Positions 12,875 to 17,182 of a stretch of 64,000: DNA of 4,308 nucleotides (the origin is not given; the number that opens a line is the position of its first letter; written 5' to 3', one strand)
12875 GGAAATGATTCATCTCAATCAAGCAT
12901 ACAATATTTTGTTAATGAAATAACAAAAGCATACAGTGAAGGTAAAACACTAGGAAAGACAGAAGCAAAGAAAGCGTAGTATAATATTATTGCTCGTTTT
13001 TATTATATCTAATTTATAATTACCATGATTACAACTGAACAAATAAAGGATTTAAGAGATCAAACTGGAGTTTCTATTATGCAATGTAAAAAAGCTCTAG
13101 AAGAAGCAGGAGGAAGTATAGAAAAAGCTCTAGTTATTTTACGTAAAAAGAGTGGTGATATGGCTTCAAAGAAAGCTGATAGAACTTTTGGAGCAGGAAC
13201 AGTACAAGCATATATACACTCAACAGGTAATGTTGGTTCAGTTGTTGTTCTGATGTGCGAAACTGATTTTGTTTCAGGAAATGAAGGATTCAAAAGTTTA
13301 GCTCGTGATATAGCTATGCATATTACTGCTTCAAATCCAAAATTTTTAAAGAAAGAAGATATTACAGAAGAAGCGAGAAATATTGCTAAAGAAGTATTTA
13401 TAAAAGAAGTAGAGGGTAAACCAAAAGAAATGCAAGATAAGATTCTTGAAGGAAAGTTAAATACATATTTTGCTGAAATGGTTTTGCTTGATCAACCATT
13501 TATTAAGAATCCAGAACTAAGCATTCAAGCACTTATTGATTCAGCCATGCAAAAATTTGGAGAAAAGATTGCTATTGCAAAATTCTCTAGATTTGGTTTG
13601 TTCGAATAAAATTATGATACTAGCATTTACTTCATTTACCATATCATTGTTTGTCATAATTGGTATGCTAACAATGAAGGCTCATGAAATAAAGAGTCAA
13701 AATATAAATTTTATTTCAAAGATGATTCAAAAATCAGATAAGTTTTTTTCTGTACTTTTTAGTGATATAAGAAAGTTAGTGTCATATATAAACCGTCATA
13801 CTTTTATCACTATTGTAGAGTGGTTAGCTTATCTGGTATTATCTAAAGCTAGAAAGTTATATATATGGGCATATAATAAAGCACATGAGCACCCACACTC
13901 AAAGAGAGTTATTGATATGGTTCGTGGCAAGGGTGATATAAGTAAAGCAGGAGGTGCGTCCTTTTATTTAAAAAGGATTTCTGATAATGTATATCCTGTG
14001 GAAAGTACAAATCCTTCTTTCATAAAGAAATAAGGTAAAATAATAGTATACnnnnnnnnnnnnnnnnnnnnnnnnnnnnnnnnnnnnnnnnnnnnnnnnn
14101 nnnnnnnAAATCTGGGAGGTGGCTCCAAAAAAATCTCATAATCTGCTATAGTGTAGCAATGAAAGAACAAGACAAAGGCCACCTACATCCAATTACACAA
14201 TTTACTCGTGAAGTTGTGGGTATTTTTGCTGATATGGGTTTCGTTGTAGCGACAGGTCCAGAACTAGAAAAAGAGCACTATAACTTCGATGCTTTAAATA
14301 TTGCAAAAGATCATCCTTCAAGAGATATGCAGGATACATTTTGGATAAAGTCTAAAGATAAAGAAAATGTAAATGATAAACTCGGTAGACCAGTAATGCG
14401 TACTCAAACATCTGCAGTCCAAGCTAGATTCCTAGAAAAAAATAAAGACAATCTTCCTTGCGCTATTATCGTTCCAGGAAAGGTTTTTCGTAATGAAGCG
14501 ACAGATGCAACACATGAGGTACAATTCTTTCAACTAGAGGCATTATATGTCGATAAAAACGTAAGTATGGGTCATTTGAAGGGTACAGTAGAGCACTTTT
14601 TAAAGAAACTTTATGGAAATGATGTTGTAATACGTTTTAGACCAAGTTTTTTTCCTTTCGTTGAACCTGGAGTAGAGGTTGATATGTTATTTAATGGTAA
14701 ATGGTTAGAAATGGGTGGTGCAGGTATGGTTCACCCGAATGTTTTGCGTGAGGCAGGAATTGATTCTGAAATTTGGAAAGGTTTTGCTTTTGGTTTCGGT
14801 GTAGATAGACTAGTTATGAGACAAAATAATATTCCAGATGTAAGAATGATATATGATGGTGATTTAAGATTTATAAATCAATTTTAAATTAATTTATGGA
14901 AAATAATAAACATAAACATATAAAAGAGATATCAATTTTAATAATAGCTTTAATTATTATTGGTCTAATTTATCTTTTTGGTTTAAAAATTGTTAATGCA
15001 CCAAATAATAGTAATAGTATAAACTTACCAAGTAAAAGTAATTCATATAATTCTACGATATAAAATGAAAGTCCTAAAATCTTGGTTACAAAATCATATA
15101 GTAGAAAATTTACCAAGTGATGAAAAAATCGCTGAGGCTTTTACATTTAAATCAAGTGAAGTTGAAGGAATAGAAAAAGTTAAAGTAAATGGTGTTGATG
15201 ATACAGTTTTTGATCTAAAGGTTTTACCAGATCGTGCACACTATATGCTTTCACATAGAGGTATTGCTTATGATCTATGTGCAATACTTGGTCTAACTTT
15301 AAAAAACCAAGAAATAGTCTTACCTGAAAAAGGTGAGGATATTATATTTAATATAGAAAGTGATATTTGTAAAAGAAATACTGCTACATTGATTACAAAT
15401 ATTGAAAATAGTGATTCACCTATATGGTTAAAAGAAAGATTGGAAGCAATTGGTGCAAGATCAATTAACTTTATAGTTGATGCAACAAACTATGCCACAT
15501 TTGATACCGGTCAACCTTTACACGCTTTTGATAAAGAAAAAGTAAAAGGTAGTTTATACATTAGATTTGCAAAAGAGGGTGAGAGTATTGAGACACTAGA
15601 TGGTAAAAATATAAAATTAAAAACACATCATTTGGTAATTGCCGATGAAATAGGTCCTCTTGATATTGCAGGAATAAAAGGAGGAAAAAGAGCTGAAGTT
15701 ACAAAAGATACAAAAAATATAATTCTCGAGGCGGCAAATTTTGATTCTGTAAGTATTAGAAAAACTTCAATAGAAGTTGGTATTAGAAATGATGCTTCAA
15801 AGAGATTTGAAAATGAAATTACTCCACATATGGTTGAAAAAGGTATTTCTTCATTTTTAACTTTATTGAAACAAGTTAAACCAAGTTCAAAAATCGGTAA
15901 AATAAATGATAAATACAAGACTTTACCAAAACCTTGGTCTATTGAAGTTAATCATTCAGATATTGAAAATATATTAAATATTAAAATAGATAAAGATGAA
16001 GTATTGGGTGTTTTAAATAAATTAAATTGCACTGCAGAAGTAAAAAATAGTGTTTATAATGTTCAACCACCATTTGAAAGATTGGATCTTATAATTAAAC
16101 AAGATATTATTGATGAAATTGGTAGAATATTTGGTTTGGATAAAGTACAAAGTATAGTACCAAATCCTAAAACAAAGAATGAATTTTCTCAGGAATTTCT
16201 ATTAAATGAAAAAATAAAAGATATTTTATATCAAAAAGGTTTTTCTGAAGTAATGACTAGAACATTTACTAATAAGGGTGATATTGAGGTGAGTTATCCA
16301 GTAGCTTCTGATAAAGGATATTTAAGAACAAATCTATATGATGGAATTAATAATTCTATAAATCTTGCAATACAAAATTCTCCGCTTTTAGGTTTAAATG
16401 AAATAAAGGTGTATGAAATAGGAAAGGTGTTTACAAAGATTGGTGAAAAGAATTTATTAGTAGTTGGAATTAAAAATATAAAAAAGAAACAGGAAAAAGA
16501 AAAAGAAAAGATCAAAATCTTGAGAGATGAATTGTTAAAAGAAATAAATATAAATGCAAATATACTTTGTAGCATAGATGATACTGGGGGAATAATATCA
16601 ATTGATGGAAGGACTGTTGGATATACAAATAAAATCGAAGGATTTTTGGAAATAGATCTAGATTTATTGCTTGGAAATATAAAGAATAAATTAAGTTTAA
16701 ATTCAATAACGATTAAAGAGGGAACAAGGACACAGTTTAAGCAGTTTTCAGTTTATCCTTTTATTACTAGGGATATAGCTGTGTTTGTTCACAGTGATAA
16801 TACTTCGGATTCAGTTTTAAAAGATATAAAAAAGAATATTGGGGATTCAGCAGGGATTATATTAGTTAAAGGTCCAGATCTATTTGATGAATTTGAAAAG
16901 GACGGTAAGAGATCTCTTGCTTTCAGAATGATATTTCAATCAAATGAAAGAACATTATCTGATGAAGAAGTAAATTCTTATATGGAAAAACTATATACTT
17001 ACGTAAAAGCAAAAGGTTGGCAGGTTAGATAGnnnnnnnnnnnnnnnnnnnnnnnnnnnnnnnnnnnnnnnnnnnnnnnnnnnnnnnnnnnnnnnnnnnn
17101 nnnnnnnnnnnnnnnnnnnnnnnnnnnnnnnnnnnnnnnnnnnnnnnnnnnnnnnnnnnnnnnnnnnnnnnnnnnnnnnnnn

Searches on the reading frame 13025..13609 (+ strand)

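Call 8: search_protein_families(library=pfam, proteins=[window:13025-13609:+])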
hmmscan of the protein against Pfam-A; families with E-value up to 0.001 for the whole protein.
window:13025-13609:+ (194 aa): 2 families
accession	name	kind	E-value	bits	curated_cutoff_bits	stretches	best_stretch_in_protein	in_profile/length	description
PF00889.24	EF_TS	-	1.5e-30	106.8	27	1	31-191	51-201/204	Elongation factor TS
PF25025.1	EF-Ts_N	-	2.9e-05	24.4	33.2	1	5-39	15-50/60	Elongation factor Ts, mitochondrial, N-terminal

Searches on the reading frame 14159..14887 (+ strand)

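Call 8: search_protein_families(library=pfam, proteins=[window:14159-14887:+])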
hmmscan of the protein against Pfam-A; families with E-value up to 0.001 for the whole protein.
window:14159-14887:+ (242 aa): 3 families
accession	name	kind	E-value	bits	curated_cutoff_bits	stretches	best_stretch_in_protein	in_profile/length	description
PF01409.25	tRNA-synt_2d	-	1.1e-90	303.8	19.8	1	2-242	9-246/246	tRNA synthetases class II core domain (F)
PF17759.6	tRNA_synthFbeta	-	1.2e-06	28.6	22.4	1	107-204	103-206/214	Phenylalanyl tRNA synthetase beta chain CLM domain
PF00152.25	tRNA-synt_2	-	9e-05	22.1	25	0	107-163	98-156/308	tRNA synthetases class II (D, K and N)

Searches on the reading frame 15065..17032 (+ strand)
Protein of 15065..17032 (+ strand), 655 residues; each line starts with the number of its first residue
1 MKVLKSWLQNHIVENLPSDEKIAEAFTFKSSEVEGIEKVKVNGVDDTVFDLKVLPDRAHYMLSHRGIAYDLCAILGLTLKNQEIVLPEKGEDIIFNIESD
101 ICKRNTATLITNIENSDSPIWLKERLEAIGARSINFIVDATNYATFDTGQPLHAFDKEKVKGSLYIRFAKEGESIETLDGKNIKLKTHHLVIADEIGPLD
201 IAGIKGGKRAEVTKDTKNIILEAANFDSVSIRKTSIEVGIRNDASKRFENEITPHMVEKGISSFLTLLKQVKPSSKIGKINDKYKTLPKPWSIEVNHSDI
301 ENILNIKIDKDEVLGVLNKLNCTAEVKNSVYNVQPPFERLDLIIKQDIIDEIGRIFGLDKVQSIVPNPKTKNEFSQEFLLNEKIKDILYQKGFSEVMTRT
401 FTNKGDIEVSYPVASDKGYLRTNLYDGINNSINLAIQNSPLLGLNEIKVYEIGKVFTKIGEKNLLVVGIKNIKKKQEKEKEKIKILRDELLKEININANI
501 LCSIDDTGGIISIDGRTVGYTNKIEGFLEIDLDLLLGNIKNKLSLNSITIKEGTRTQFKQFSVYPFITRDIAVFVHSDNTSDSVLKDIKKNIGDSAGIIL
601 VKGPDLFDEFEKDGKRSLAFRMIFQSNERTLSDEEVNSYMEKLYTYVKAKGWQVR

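Call 8: search_protein_families(library=pfam, proteins=[window:15065-17032:+])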
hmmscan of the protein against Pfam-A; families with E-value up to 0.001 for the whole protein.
window:15065-17032:+ (655 aa): 4 families
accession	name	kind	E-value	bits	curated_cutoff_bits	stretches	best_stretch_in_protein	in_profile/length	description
PF03483.22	B3_4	-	5.3e-57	192.7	29.3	1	102-271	2-172/174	B3/4 domain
PF03147.19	FDX-ACB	-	1.2e-16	61.4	31.1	1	562-651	1-90/94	Ferredoxin-fold anticodon binding domain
PF03484.21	B5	-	1.3e-13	51.3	28.6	1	293-357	1-66/67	tRNA synthetase B5 domain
PF17759.6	tRNA_synthFbeta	-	8.8e-08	32.3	22.4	1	363-462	3-112/214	Phenylalanyl tRNA synthetase beta chain CLM domain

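Call 15: find_related_loci(query=window:15065-17032:+, collection=metagenome_contigs, flank=3000)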
Query window:15065-17032:+ (655 aa) in metagenome_contigs; peptide patterns used: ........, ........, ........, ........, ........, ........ (x = any residue, [..] = any of these).
600 stretches matched a pattern (row limit reached: there are more); 6 encode a relative of the query (tblastn E <= 1e-3); 6 distinct loci.
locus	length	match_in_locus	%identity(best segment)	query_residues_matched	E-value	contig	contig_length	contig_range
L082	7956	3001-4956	75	1-655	0e+0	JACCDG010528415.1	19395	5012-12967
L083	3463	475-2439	47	1-655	2e-177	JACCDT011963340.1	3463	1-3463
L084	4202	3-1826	47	52-655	2e-154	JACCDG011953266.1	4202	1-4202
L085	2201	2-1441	41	152-655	4e-120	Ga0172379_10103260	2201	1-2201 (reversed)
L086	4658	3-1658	37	56-655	3e-107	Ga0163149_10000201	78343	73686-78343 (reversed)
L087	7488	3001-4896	34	1-655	3e-100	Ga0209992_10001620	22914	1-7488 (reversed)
